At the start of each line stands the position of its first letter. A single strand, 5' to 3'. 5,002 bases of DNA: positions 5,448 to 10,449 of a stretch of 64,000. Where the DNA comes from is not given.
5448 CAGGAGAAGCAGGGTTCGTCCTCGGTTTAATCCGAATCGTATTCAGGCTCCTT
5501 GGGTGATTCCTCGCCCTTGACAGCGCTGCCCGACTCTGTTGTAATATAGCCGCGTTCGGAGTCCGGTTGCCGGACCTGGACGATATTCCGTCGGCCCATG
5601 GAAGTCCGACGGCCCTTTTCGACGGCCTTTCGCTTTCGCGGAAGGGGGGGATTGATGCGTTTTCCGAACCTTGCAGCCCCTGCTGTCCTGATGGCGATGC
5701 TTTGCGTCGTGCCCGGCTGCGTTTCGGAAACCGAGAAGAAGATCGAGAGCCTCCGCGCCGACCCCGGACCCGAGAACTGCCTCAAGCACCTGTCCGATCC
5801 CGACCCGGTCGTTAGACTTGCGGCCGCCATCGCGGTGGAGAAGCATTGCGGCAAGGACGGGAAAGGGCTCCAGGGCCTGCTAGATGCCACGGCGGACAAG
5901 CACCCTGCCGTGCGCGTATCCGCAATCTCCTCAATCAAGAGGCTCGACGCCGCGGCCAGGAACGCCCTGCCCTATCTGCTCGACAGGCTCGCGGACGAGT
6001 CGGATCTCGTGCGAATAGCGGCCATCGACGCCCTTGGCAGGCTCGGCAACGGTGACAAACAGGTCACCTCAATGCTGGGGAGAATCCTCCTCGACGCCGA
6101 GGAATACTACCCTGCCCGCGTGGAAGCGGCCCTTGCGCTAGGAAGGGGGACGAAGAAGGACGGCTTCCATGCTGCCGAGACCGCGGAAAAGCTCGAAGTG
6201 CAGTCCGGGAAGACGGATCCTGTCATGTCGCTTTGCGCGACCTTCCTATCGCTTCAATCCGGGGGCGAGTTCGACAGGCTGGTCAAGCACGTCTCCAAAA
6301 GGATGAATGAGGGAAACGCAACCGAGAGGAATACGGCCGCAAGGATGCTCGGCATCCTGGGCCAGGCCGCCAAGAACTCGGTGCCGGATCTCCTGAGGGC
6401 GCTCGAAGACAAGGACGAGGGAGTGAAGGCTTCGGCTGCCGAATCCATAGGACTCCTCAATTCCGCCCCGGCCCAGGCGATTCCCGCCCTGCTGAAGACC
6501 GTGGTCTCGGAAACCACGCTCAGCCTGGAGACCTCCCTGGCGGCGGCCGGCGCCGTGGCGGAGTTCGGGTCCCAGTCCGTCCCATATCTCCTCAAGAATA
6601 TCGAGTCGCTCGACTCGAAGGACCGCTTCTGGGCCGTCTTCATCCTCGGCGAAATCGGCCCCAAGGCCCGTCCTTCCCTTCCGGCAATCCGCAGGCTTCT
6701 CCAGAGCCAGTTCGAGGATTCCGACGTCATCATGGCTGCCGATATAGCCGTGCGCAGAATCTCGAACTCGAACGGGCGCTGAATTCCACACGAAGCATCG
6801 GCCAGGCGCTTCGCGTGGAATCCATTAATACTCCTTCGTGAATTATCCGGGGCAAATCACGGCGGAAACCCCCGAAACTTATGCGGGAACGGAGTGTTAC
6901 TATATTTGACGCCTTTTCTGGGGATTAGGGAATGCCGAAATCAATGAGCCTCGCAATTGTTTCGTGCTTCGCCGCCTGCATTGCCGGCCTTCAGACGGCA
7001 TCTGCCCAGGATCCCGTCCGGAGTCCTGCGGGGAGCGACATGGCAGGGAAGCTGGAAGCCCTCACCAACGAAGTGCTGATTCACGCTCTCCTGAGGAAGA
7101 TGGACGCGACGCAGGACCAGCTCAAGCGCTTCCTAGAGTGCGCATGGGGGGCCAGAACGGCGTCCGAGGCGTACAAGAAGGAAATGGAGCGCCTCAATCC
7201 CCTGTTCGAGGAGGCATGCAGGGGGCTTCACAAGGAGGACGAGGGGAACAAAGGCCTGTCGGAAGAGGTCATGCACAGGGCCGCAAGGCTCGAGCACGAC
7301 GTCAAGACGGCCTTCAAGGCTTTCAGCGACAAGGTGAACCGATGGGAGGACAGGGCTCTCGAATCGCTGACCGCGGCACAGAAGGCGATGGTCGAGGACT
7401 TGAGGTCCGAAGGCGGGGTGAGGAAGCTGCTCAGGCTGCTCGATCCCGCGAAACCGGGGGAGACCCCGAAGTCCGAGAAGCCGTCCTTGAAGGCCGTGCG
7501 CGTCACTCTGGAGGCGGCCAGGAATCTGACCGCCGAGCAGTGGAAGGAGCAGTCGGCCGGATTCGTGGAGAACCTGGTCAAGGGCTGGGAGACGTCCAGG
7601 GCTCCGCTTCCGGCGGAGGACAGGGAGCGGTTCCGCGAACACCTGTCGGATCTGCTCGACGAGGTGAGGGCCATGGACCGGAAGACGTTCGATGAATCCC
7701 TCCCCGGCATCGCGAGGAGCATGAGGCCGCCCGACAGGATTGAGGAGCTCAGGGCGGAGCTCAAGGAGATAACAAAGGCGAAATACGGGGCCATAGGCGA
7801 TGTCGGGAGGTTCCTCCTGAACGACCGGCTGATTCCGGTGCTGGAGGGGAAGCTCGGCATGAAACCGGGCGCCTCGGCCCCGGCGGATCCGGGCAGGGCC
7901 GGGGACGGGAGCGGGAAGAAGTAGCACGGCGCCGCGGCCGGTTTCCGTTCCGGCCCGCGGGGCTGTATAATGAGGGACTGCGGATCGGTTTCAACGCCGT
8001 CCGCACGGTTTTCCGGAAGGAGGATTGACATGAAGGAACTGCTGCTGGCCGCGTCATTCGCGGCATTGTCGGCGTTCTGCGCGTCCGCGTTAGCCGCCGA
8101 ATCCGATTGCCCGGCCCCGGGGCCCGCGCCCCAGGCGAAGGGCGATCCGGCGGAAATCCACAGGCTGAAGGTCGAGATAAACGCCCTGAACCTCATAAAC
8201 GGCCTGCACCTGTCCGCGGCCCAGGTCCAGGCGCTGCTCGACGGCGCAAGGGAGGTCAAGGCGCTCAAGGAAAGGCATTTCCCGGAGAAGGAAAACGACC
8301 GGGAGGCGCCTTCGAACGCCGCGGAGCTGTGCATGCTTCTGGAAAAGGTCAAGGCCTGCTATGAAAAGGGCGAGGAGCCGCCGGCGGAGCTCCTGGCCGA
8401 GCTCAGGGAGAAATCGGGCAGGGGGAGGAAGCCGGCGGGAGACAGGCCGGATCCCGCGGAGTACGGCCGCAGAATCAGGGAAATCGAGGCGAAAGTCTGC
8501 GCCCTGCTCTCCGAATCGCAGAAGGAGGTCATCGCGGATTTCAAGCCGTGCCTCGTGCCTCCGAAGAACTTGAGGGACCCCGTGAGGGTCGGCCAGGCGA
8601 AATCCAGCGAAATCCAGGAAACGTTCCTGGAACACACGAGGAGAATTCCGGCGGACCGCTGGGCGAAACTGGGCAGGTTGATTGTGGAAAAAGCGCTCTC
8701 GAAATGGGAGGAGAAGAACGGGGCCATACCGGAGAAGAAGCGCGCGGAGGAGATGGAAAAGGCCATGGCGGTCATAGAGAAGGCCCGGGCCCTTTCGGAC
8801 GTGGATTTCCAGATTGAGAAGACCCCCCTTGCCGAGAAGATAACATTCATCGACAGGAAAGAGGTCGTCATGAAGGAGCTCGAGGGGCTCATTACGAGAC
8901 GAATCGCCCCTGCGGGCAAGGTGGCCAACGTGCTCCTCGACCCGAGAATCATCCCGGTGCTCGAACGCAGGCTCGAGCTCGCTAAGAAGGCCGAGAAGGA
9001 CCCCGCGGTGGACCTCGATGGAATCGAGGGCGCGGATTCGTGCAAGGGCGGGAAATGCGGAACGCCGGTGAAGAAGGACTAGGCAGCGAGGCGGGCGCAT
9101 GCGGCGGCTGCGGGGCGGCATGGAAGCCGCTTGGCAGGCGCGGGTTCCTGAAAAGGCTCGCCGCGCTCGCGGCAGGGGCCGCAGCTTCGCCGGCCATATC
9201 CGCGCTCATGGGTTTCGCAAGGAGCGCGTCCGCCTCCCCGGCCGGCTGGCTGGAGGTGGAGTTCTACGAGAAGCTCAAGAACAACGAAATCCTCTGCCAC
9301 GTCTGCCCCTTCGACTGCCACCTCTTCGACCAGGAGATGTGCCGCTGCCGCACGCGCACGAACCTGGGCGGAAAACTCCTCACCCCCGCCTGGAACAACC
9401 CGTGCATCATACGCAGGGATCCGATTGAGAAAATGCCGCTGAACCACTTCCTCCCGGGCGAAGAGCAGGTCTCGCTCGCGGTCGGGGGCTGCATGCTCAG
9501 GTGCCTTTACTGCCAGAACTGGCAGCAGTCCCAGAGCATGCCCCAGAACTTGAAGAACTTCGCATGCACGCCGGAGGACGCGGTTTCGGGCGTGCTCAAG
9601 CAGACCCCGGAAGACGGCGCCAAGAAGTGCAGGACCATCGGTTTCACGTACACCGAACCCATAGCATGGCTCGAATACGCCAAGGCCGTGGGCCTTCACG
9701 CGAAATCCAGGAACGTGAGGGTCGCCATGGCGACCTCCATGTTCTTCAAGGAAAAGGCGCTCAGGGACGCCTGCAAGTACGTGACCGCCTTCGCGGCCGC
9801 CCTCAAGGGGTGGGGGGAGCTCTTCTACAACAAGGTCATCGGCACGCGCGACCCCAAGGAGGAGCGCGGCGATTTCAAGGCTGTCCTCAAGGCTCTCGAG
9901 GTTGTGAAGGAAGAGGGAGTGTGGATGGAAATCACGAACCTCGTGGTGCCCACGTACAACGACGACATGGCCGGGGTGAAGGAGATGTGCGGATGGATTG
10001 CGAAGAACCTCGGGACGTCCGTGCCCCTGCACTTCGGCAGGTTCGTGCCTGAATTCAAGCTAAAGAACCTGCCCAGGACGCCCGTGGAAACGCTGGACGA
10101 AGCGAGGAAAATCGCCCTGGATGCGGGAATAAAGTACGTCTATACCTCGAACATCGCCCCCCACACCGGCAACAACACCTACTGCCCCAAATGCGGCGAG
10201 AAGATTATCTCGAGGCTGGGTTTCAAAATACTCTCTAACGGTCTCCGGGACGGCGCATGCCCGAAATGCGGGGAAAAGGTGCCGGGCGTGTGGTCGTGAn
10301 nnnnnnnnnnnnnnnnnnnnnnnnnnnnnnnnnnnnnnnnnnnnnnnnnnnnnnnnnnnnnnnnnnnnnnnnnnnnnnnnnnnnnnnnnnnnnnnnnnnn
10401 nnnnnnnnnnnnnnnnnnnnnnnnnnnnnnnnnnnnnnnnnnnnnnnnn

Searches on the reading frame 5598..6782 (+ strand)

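Call 74: search_protein_families(library=ncbifam, proteins=[window:5598-6782:+], max_evalue=0.00001)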
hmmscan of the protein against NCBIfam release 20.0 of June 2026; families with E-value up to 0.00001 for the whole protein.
window:5598-6782:+ (394 aa): 5 families
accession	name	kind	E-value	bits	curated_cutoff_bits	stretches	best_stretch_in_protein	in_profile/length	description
NF045915.1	PhycobilmeDegNblB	equivalog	5.7e-10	39.1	300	0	232-356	37-160/214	phycobilisome degradation protein NblB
NF010374.0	PRK13800.1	equivalog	6.4e-08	31.3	1196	1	60-168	779-884/898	fumarate reductase/succinate dehydrogenase flavoprotein subunit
NF058515.1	phyc_lyase_CpcF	equivalog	2.7e-07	30.4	220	0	311-354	45-88/200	C-phycocyanin alpha-cysteine-84 phycocyanobilin lyase subunit CpcF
NF058502.1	phyc_lyase_CpcE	equivalog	7.8e-07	28.9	330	0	233-304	48-115/260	C-phycocyanin alpha-cysteine-84 phycocyanobilin lyase subunit CpcE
NF007244.0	PRK09687.1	equivalog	2.4e-06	27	275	0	228-374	55-205/285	putative lyase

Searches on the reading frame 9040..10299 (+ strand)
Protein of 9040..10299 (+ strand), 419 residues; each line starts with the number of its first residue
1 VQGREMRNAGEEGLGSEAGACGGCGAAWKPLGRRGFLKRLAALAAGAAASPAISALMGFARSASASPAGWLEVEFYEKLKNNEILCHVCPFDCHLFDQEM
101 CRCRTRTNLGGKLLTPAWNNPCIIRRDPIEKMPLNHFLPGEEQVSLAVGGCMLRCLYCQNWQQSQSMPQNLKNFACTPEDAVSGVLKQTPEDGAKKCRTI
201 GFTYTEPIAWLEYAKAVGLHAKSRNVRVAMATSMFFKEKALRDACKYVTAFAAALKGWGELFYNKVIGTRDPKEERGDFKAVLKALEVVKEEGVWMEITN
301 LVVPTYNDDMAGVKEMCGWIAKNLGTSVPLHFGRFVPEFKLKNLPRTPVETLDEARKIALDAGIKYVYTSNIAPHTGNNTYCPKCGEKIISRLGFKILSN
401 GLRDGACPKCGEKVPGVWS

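Call 74: search_protein_families(library=ncbifam, proteins=[window:9040-10299:+], max_evalue=0.00001)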
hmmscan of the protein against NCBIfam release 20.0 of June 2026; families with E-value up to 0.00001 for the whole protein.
window:9040-10299:+ (419 aa): 5 families
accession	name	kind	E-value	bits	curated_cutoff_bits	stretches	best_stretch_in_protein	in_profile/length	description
TIGR04337.1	AmmeMemoSam_rS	hypoth_equivalog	8.2e-81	271.6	220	1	74-418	2-333/349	AmmeMemoRadiSam system radical SAM enzyme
TIGR02495.1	NrdG2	equivalog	4.1e-07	29.5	131.15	1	145-323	20-183/193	anaerobic ribonucleoside-triphosphate reductase activating protein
TIGR02493.1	PFLA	equivalog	5e-07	29.3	231.75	1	146-320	20-183/235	pyruvate formate-lyase-activating protein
TIGR02494.1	PFLE_PFLC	subfamily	1.1e-06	28.2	174.35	0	203-324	130-243/293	glycyl-radical enzyme activating protein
NF048010.1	SfplDhtActHpsHDes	equivalog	6.2e-06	25.2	430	0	182-322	114-251/298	(2S)-3-sulfopropanediol dehydratase activating enzyme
